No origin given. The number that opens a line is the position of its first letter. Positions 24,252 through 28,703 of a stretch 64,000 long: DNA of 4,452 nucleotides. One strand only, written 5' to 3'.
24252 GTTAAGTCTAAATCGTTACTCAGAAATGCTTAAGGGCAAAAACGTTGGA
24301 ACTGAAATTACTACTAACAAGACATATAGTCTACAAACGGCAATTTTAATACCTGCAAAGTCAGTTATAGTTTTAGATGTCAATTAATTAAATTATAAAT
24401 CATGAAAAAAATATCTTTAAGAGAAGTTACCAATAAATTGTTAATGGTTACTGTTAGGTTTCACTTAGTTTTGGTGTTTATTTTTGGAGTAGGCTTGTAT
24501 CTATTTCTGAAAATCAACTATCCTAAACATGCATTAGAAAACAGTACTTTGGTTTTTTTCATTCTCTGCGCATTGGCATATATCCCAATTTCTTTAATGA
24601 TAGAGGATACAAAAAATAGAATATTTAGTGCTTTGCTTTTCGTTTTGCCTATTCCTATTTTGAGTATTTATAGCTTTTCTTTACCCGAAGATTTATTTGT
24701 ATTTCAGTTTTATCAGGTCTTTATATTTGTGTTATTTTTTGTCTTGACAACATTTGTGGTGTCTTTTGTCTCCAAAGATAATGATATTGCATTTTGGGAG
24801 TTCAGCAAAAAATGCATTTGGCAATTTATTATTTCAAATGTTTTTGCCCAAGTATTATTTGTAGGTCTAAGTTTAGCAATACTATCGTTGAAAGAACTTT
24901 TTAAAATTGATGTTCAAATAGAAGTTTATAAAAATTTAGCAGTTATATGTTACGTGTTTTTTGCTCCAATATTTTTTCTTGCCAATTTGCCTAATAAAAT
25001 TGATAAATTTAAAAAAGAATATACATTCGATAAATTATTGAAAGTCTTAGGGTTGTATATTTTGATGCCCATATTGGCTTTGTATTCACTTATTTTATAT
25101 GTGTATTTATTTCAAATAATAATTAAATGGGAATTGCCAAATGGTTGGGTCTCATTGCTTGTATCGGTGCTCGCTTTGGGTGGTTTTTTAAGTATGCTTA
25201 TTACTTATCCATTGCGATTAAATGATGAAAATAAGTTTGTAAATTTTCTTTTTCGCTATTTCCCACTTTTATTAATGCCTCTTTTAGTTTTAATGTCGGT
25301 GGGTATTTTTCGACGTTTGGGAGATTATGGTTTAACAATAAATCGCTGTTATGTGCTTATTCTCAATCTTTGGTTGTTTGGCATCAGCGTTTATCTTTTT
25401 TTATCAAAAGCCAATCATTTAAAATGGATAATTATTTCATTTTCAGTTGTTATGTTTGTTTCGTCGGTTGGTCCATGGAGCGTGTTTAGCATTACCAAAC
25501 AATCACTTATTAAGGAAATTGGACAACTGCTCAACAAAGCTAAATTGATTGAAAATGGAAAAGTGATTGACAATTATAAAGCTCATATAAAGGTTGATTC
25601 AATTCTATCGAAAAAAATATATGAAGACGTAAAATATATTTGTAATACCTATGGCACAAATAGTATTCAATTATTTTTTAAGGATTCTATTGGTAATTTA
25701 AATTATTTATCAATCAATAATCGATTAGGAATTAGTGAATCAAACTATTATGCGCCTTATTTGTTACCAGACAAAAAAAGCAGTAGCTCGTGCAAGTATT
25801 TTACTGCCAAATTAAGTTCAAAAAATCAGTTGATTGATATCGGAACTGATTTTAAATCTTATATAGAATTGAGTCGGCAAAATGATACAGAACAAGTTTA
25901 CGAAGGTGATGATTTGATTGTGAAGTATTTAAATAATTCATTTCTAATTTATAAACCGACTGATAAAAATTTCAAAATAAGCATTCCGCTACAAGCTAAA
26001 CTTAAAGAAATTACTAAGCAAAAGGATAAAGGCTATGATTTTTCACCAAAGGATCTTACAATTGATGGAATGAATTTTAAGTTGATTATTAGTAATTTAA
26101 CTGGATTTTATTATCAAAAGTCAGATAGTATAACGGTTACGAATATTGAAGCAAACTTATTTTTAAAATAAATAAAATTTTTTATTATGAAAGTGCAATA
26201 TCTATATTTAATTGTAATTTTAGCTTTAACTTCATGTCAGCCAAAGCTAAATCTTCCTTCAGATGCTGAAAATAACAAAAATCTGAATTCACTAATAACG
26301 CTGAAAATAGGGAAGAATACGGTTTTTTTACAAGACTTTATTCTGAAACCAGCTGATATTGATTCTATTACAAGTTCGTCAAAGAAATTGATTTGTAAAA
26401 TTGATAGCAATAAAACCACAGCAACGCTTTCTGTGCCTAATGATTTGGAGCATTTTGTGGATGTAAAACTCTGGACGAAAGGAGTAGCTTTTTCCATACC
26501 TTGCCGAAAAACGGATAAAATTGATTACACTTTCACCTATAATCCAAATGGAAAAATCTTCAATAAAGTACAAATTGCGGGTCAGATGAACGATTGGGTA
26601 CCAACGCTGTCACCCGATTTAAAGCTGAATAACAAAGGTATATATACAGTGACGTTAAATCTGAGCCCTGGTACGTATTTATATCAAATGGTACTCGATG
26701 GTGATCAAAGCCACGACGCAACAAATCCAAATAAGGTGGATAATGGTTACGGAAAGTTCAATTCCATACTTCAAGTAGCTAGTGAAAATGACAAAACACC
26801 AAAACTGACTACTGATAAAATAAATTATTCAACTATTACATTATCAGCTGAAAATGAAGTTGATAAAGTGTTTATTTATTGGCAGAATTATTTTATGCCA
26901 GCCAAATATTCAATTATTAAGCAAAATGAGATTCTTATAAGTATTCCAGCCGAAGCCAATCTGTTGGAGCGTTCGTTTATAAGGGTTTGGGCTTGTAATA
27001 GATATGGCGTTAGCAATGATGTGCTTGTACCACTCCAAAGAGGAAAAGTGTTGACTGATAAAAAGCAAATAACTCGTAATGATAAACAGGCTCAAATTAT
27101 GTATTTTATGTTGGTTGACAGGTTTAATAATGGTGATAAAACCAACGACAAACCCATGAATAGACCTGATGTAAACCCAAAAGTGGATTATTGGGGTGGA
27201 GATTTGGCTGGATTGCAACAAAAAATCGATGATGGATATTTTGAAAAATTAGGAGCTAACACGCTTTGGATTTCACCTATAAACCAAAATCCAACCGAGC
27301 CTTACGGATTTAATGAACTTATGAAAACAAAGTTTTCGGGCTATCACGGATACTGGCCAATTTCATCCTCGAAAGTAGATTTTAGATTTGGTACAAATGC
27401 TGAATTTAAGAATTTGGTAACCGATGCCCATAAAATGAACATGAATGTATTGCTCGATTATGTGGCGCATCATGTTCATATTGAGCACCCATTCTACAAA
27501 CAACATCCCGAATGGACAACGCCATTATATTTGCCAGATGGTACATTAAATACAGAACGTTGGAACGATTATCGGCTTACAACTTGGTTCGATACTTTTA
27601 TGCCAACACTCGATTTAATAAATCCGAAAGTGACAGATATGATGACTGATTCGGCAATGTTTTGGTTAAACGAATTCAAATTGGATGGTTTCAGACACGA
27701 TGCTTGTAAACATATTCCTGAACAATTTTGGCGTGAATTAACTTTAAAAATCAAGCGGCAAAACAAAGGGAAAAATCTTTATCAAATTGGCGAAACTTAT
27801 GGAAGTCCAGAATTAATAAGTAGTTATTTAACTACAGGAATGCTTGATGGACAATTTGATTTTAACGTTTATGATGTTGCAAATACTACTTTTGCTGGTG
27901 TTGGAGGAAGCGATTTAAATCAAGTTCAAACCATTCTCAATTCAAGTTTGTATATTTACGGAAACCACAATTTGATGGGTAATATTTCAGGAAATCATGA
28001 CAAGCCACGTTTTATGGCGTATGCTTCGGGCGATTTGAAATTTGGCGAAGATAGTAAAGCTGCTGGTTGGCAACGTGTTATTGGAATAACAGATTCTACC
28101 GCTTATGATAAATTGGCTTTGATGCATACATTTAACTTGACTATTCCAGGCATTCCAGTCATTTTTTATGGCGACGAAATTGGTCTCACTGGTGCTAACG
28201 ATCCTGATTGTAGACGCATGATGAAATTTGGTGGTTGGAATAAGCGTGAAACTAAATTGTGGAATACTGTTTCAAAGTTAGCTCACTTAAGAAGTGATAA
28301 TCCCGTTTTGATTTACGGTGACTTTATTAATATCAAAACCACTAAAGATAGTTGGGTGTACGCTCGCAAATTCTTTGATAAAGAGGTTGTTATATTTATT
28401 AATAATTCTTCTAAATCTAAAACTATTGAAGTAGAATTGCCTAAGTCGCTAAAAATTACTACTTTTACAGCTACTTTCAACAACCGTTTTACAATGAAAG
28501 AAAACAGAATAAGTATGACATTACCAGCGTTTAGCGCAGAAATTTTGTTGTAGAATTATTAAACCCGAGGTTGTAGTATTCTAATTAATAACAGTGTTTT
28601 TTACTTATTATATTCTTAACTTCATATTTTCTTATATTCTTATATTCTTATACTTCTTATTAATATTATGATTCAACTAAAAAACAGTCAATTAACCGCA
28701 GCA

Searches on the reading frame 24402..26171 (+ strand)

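Call 89: search_protein_families(library=pfam, proteins=[window:24402-26171:+], max_evalue=0.00001)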
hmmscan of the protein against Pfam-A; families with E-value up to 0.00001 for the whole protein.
window:24402-26171:+ (589 aa): 1 family
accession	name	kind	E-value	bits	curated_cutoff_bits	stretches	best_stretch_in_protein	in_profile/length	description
PF13687.11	DUF4153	-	1.6e-21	77.3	27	1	46-362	15-339/373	Domain of unknown function (DUF4153)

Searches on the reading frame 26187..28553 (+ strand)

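Call 89: search_protein_families(library=pfam, proteins=[window:26187-28553:+], max_evalue=0.00001)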
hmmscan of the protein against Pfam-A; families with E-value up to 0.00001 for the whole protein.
window:26187-28553:+ (788 aa): 2 families
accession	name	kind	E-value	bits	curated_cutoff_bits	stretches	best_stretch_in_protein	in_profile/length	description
PF00128.31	Alpha-amylase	-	7.1e-43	147.9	22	1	308-693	2-391/446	Alpha amylase, catalytic domain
PF16561.11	AMPK1_CBM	-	3e-08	34.2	26.8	1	114-200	3-82/85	Glycogen recognition site of AMP-activated protein kinase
